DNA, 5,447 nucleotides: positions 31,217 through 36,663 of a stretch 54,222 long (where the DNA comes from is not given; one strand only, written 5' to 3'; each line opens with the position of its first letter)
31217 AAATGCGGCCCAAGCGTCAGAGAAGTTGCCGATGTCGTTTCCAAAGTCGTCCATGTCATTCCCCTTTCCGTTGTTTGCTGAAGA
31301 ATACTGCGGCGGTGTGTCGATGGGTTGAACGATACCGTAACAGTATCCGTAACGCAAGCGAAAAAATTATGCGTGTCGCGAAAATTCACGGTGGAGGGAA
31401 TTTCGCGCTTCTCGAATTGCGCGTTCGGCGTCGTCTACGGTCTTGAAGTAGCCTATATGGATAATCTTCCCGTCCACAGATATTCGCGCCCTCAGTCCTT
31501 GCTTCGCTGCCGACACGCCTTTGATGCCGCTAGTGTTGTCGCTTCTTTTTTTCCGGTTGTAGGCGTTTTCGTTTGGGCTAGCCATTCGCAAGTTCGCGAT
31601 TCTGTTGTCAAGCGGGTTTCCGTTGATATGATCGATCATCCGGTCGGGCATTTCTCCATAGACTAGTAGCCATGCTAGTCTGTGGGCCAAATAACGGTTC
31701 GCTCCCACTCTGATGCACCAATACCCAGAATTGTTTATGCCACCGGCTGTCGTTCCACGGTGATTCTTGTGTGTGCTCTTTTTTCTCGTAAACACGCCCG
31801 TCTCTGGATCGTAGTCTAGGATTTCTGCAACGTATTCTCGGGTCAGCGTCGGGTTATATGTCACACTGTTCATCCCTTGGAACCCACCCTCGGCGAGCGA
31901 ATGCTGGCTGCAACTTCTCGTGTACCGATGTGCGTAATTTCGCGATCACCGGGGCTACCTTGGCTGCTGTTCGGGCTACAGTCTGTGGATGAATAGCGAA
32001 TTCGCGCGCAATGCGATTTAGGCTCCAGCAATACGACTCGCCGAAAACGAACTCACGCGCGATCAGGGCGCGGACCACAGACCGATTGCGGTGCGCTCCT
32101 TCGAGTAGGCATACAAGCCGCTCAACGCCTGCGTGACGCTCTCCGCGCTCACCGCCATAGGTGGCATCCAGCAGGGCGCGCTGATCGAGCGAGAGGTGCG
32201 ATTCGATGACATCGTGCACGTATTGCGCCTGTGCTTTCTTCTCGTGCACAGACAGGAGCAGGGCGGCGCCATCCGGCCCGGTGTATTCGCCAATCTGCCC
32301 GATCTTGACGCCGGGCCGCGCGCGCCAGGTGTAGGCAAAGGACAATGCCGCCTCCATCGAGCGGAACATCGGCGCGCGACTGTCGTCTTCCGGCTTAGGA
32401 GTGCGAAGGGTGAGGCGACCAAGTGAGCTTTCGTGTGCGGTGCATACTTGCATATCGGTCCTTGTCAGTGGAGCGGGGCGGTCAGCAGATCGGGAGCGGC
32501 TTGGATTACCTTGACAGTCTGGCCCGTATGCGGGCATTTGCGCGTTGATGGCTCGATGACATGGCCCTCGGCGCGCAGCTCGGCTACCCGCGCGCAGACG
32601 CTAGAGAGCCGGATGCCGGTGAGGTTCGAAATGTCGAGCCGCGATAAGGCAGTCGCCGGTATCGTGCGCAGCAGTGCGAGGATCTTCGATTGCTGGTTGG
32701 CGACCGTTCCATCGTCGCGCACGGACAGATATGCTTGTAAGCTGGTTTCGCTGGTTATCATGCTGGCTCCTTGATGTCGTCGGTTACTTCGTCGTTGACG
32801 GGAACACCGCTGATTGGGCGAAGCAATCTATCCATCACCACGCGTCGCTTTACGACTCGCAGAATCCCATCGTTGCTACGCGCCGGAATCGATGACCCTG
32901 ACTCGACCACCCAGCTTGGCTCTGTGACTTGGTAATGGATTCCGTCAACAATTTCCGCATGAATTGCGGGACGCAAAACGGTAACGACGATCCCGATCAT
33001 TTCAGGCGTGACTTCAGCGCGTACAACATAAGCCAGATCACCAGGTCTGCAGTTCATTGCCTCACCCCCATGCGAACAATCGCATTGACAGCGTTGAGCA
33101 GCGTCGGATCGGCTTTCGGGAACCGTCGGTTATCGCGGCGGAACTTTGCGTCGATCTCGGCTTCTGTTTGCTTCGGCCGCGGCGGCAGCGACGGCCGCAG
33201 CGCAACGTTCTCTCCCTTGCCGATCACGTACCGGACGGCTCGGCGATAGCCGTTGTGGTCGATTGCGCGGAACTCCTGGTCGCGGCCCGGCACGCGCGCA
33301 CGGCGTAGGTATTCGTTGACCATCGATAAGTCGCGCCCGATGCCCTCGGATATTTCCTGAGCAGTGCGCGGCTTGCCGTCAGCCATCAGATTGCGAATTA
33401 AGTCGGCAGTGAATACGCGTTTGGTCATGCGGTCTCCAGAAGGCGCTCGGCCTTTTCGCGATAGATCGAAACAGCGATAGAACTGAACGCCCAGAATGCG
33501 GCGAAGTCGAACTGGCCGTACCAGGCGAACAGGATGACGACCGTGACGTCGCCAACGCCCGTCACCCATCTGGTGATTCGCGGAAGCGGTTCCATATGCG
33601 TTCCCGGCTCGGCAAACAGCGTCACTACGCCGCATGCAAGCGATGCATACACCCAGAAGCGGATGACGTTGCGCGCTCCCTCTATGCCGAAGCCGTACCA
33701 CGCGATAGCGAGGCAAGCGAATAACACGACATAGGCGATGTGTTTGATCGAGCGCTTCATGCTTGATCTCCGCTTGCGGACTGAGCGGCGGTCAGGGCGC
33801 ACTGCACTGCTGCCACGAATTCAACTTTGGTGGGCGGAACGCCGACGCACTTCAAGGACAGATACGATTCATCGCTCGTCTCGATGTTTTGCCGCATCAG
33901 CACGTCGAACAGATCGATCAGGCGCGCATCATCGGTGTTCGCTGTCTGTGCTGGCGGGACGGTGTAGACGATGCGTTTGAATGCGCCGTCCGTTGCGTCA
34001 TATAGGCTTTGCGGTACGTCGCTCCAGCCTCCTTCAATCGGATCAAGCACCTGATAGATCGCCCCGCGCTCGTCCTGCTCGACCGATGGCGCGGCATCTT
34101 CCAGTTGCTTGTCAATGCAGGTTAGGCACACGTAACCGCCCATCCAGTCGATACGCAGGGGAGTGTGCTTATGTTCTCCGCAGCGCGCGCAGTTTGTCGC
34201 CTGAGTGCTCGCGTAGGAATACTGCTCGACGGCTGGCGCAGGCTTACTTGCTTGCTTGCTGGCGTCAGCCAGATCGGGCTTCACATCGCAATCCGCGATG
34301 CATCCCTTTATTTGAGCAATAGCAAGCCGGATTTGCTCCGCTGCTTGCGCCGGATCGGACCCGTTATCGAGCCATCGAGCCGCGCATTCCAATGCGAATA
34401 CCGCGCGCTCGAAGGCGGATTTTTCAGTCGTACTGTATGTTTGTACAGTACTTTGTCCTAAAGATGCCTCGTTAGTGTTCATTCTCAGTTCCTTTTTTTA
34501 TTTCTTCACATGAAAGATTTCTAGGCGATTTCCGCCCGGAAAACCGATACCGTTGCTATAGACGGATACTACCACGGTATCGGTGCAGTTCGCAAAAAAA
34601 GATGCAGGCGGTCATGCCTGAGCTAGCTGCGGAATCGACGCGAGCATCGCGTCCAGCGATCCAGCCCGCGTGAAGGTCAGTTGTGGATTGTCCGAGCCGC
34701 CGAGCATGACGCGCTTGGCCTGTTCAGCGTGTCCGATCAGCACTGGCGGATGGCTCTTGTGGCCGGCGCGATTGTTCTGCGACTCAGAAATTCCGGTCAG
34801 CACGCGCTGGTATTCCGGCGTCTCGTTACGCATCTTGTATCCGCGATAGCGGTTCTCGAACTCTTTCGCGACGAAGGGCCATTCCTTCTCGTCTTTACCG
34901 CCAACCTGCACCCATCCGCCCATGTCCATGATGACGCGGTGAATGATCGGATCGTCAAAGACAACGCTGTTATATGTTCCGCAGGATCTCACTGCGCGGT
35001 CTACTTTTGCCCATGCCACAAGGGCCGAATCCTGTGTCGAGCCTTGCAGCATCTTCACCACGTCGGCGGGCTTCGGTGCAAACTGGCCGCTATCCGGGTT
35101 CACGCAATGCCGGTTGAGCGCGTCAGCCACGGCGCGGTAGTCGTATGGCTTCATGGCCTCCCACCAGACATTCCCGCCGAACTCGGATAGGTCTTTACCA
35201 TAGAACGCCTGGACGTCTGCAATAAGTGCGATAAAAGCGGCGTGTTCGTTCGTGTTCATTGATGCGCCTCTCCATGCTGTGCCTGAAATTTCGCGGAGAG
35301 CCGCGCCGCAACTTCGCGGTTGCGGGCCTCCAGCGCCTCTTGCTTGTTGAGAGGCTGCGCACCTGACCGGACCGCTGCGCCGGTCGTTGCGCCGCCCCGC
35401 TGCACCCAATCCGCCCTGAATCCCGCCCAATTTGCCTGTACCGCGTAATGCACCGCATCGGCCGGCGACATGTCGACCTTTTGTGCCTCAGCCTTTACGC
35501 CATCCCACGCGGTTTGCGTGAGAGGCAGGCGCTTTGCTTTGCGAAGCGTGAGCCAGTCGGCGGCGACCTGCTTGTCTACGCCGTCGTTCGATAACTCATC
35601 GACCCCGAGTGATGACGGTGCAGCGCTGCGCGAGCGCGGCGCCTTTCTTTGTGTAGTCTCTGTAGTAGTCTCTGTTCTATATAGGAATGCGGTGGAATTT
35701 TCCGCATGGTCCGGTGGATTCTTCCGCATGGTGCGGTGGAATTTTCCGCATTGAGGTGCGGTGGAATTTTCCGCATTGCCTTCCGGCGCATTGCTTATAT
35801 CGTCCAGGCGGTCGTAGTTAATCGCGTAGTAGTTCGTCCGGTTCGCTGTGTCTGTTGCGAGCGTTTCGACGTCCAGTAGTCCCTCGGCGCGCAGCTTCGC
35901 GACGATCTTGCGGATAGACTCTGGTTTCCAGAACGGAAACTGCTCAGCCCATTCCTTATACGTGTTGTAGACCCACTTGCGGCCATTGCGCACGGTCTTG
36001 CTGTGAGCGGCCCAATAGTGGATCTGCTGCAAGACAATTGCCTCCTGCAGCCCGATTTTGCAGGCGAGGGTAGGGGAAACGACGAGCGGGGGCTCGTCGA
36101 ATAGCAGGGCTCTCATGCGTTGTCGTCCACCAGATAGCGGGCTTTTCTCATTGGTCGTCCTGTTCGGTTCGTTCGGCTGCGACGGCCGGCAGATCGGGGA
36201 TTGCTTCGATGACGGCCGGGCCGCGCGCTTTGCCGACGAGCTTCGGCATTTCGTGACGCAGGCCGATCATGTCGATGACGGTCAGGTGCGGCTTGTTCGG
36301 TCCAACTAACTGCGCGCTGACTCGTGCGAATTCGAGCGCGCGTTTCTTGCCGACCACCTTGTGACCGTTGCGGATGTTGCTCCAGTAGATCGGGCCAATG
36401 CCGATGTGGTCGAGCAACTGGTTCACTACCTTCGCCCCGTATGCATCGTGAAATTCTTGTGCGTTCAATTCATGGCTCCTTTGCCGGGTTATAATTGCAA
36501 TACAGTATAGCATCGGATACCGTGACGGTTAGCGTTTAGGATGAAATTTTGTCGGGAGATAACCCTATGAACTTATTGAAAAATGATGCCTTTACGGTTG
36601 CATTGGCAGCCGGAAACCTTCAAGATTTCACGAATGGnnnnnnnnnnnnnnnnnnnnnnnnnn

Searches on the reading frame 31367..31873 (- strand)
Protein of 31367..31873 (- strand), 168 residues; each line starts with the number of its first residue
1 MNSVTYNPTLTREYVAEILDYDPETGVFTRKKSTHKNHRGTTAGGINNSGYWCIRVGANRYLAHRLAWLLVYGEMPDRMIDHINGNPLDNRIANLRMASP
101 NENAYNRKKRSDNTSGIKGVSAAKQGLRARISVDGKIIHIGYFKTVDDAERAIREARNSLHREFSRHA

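Call 10: search_protein_families(library=pfam, proteins=[window:31367-31873:-], max_evalue=0.01)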
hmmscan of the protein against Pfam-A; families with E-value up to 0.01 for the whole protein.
window:31367-31873:- (168 aa): 1 family
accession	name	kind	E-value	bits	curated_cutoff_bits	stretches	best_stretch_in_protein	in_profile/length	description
PF13392.12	HNH_3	-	5.3e-16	58.4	24.8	1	61-104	1-45/46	HNH endonuclease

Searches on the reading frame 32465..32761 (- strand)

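Call 11: search_protein_families(library=pfam, proteins=[window:32465-32761:-], max_evalue=0.01)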
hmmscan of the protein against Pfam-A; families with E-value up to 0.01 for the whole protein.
window:32465-32761:- (98 aa): 0 families

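Call 13: search_protein_families(library=phrogs, proteins=[window:32465-32761:-], max_evalue=0.001)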
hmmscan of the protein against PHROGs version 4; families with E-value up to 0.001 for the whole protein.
window:32465-32761:- (98 aa): 1 family
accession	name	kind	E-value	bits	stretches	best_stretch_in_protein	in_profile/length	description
phrog_1123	-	unknown function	2.9e-15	57.1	1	1-90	12-98/112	-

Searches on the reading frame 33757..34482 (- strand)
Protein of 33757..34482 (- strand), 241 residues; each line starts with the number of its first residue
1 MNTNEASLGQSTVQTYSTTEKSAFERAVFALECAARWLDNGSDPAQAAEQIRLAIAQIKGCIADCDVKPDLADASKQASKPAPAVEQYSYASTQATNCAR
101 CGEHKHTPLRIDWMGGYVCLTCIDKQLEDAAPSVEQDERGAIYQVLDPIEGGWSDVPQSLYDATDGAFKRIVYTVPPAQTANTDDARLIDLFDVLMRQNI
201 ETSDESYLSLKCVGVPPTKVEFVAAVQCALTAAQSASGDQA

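Call 11: search_protein_families(library=pfam, proteins=[window:33757-34482:-], max_evalue=0.01)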
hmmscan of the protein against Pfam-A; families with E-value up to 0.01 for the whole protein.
window:33757-34482:- (241 aa): 0 families

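Call 13: search_protein_families(library=phrogs, proteins=[window:33757-34482:-], max_evalue=0.001)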
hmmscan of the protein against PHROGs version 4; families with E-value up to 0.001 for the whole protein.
window:33757-34482:- (241 aa): 1 family
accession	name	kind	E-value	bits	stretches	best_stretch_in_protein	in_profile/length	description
phrog_93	-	DNA, RNA and nucleotide metabolism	3e-05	23.9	1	26-59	572-605/613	endonuclease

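Call 68: search_solved_structures(query=window:33757-34482:-, max_evalue=1)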
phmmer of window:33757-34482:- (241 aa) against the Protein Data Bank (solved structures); distinct sequences matched with E-value up to 1: 0.
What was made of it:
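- Closest known: Salmonella phage SPC32H Rep. Different: No Ant homologue was identified in the window (call 68).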

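Call 69: search_protein_families(library=ncbifam, proteins=[window:33757-34482:-], max_evalue=0.01)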
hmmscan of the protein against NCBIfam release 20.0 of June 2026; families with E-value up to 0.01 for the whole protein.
window:33757-34482:- (241 aa): 0 families
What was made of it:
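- On Rep/Ant-type repressors (SPC32H Rep, PDB 5d50): That ORF has no detectable similarity to known antirepressors (calls 11, 13, 68, 69).
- Tried and rejected: No family or PDB support was found (calls 11, 13, 68, 69).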

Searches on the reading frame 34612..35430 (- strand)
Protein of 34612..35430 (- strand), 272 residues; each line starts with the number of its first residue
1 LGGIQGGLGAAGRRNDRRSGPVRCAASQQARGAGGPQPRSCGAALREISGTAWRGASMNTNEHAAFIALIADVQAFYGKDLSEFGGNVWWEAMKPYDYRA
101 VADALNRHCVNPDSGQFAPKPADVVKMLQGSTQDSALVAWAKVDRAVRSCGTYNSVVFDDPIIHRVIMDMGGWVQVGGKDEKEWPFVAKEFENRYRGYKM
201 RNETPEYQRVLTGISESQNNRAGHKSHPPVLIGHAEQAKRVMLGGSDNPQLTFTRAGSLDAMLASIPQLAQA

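Call 11: search_protein_families(library=pfam, proteins=[window:34612-35430:-], max_evalue=0.01)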
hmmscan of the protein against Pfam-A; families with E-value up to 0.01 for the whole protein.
window:34612-35430:- (272 aa): 1 family
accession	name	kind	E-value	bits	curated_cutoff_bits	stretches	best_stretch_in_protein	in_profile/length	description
PF20081.4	DUF6475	-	3.5e-39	133.5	28.5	1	156-245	1-90/90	Domain of unknown function (DUF6475)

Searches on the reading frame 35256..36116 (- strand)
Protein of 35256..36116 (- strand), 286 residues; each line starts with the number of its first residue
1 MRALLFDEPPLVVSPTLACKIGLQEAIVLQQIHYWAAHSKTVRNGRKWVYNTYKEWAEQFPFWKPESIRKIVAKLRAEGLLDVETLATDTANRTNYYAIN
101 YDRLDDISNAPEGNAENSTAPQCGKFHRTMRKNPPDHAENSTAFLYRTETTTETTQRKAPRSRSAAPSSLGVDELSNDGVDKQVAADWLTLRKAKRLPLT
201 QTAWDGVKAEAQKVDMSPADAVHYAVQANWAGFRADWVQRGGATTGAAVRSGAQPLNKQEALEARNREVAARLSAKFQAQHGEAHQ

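Call 11: search_protein_families(library=pfam, proteins=[window:35256-36116:-], max_evalue=0.01)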
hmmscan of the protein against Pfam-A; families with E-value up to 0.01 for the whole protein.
window:35256-36116:- (286 aa): 0 families

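Call 13: search_protein_families(library=phrogs, proteins=[window:35256-36116:-], max_evalue=0.001)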
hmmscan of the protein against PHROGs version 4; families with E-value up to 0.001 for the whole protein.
window:35256-36116:- (286 aa): 10 families
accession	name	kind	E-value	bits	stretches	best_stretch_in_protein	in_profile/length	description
phrog_6493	-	DNA, RNA and nucleotide metabolism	4.3e-36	125.6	1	1-157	2-145/261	DnaD-like helicase loader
phrog_678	-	DNA, RNA and nucleotide metabolism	4.6e-29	103.1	1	25-250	75-296/346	replication initiation O-like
phrog_428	-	DNA, RNA and nucleotide metabolism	7e-19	69.3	1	4-160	90-221/455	replication initiation protein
phrog_11233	-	DNA, RNA and nucleotide metabolism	2e-17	64.6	1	16-154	9-147/297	replication initiation protein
phrog_9773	-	DNA, RNA and nucleotide metabolism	7.3e-13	49.8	1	23-167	28-168/288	replication initiation O-like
phrog_6451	-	DNA, RNA and nucleotide metabolism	2.6e-10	41.5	1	137-240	137-240/272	primosomal protein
phrog_270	-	DNA, RNA and nucleotide metabolism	1.1e-08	35.8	1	23-160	42-167/383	replication initiation protein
phrog_12556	-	DNA, RNA and nucleotide metabolism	2.4e-07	31.6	1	173-260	235-324/347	replication initiation protein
phrog_30562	-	unknown function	0.0002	22.6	1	17-101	18-103/105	-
phrog_1347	-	unknown function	0.00026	20.9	1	16-134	17-124/417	-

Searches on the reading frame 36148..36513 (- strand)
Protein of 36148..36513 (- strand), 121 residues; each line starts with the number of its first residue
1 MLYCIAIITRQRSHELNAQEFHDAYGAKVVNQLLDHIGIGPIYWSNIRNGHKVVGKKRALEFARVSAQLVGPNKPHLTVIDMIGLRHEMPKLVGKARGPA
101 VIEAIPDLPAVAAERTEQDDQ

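Call 11: search_protein_families(library=pfam, proteins=[window:36148-36513:-], max_evalue=0.01)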
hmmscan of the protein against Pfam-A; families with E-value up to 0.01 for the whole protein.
window:36148-36513:- (121 aa): 0 families

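Call 13: search_protein_families(library=phrogs, proteins=[window:36148-36513:-], max_evalue=0.001)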
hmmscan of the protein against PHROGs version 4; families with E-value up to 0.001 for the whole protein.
window:36148-36513:- (121 aa): 0 families

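Call 38: search_solved_structures(query=window:36151-36468:-, max_evalue=1)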
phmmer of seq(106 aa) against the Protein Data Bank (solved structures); distinct sequences matched with E-value up to 1: 0.

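Call 69: search_protein_families(library=ncbifam, proteins=[window:36148-36468:-], max_evalue=0.01)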
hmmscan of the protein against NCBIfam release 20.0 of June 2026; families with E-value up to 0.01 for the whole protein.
window:36148-36468:- (106 aa): 0 families
